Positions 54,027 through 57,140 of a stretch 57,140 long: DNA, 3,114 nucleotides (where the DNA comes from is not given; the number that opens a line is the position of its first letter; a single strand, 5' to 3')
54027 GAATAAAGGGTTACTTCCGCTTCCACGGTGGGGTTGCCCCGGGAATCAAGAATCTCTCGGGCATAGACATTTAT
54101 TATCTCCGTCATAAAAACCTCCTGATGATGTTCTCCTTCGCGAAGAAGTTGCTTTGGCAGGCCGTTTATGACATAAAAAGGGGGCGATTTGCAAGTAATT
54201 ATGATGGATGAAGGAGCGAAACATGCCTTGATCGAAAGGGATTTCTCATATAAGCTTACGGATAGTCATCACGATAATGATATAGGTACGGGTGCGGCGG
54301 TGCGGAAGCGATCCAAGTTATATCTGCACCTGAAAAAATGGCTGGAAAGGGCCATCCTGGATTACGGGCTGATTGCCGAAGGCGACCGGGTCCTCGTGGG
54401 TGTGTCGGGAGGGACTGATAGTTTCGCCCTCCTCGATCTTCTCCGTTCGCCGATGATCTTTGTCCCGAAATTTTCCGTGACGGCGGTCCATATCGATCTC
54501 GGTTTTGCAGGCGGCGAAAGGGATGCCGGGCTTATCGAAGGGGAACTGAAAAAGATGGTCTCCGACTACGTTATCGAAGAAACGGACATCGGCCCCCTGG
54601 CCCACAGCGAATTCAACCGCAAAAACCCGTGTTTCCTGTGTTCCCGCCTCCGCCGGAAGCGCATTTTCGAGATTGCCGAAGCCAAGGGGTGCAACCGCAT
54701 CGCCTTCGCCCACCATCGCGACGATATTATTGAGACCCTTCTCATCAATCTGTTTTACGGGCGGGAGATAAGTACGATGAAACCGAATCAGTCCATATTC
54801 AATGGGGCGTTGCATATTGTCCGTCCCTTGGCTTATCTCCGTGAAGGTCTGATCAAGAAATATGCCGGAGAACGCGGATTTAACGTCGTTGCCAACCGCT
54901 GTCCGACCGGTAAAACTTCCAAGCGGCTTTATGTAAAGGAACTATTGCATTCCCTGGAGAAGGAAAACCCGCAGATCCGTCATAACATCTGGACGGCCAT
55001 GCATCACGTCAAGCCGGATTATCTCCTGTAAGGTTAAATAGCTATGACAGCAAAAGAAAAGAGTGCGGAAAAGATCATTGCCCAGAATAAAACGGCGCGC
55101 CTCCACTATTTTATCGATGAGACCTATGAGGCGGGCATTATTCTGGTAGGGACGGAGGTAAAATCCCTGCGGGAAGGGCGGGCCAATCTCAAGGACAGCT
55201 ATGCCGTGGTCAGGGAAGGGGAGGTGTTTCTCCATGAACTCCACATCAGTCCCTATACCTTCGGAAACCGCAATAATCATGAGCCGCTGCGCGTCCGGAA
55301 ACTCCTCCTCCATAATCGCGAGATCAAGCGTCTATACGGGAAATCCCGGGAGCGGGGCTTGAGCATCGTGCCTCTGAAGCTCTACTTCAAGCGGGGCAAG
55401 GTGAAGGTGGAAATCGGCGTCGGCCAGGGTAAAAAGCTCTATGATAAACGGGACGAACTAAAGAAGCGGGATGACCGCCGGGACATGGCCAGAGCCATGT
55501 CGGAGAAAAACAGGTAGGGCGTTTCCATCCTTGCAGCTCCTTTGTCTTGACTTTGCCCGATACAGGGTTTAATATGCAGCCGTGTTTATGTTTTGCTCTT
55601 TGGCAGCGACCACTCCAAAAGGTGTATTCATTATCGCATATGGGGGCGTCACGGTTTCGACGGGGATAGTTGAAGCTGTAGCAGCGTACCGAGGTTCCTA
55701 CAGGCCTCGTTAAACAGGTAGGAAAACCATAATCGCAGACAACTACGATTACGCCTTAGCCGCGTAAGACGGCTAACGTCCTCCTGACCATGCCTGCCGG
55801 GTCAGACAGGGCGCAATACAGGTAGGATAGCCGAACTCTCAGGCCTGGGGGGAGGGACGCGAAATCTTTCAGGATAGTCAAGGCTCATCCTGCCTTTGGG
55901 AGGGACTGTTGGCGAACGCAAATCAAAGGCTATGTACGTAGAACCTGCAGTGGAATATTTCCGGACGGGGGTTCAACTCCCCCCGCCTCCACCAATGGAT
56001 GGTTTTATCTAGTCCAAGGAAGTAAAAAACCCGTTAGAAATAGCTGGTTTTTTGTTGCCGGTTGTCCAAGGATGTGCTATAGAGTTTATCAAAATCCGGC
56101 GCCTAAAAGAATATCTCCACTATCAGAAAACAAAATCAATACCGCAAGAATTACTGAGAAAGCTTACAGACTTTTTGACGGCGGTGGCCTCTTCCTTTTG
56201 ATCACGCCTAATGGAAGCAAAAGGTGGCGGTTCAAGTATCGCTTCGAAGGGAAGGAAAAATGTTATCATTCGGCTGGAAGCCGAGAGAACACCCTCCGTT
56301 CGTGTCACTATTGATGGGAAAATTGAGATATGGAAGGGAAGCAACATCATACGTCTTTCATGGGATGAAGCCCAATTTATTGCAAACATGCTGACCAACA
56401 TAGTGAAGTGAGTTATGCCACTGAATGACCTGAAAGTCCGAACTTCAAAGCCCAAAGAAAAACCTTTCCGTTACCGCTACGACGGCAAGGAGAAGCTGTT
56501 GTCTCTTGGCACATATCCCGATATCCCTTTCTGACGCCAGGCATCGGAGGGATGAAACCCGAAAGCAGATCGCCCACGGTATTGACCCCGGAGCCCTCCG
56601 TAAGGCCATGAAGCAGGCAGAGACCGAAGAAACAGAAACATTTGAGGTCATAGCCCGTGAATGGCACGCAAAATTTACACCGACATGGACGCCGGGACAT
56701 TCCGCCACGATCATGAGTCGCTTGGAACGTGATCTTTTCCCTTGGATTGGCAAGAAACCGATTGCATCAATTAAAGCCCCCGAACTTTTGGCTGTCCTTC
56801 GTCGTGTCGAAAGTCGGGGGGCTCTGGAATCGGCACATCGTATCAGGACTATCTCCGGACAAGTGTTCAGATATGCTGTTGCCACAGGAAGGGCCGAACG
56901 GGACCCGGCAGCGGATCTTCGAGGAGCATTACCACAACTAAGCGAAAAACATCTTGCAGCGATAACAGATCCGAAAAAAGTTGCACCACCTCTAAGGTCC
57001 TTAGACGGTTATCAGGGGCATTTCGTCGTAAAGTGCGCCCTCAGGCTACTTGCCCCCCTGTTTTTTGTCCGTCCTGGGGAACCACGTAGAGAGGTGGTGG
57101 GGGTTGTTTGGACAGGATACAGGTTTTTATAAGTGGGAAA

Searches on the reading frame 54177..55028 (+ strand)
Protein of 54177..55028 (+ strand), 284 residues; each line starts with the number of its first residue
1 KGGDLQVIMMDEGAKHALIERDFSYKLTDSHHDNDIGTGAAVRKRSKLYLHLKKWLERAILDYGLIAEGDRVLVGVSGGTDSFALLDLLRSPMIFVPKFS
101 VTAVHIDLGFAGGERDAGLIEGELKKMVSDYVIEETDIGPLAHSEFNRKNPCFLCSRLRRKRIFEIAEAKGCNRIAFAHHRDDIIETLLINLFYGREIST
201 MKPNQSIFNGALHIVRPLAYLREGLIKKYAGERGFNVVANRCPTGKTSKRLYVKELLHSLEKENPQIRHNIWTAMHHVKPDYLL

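Call 46: search_protein_families(library=pfam, proteins=[window:54177-55028:+], max_evalue=0.01)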
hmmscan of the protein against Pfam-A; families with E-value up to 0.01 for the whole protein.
window:54177-55028:+ (284 aa): 1 family
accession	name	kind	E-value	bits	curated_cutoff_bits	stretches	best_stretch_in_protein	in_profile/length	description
PF01171.26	ATP_bind_3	-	9e-17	61.8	27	1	72-237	2-163/182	PP-loop family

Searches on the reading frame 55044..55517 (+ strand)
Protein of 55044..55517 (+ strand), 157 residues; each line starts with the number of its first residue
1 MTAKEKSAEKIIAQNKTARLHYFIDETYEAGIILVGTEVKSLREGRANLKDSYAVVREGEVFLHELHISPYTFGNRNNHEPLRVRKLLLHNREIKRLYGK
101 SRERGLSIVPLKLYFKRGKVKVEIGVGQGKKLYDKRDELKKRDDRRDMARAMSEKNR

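Call 60: find_encoding_contigs(protein=window:55044-55517:+, flank=10000, max_places=10)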
Protein window:55044-55517:+ (157 aa): 4 contigs read that carry it; 3 places shown.
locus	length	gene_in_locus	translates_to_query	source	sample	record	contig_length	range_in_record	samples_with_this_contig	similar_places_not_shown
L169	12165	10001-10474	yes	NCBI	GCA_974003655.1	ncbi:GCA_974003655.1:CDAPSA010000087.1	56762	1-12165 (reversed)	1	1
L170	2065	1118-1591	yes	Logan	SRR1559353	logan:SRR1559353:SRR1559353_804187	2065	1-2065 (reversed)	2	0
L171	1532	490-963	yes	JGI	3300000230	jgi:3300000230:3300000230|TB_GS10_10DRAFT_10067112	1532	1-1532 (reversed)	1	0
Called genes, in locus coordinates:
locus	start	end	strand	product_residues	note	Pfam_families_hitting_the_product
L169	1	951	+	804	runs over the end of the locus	PF01588:tRNA_bind, PF03483:B3_4, PF03484:B5, PF17759:tRNA_synthFbeta, PF03147:FDX-ACB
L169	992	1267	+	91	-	PF00216:Bac_DNA_binding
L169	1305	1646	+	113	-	PF13411:MerR_1, PF00376:MerR (weak)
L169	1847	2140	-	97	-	PF20657:DUF6811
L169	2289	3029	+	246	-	PF03613:EIID-AGA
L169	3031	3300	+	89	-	PF00381:PTS-HPr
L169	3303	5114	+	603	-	PF05524:PEP-utilisers_N, PF00391:PEP-utilizers, PF02896:PEP-utilizers_C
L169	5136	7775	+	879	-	PF27464:PlsB_N, PF01553:Acyltransferase, PF19277:GPAT_C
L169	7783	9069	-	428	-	PF03952:Enolase_N, PF00113:Enolase_C, PF13378:MR_MLE_C (weak)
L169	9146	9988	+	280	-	PF01171:ATP_bind_3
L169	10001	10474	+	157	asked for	PF01668:SmpB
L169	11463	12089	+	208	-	PF13356:Arm-DNA-bind_3 (weak), PF22022:Phage_int_M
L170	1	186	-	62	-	?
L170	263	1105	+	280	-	PF01171:ATP_bind_3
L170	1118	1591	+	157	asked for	PF01668:SmpB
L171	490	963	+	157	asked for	PF01668:SmpB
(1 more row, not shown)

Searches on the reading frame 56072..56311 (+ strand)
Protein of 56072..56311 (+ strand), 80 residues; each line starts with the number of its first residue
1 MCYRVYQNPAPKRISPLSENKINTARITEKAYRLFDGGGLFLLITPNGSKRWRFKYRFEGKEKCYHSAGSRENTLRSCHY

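Call 10: search_protein_families(library=pfam, proteins=[window:56072-56311:+], max_evalue=0.01)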
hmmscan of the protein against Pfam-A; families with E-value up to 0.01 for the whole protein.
window:56072-56311:+ (80 aa): 1 family
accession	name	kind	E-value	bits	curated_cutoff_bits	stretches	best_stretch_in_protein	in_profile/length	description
PF13356.12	Arm-DNA-bind_3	-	2.4e-10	40.8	27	1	17-69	1-49/83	Arm DNA-binding domain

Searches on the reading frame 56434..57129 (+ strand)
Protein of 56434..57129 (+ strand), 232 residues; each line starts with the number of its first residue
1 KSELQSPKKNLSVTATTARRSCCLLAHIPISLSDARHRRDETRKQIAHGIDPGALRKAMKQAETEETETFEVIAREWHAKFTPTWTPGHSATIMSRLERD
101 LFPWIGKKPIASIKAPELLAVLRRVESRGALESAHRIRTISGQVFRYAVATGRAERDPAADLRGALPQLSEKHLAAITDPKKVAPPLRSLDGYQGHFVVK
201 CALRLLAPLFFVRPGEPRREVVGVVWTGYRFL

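Call 10: search_protein_families(library=pfam, proteins=[window:56434-57129:+], max_evalue=0.01)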
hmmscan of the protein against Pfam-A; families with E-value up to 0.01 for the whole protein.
window:56434-57129:+ (232 aa): 2 families
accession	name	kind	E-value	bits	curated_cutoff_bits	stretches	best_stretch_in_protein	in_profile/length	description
PF22022.2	Phage_int_M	-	2.5e-40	137.1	27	1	70-165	1-96/96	Phage integrase central domain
PF13356.12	Arm-DNA-bind_3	-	4.1e-06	27.3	27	1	26-58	49-82/83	Arm DNA-binding domain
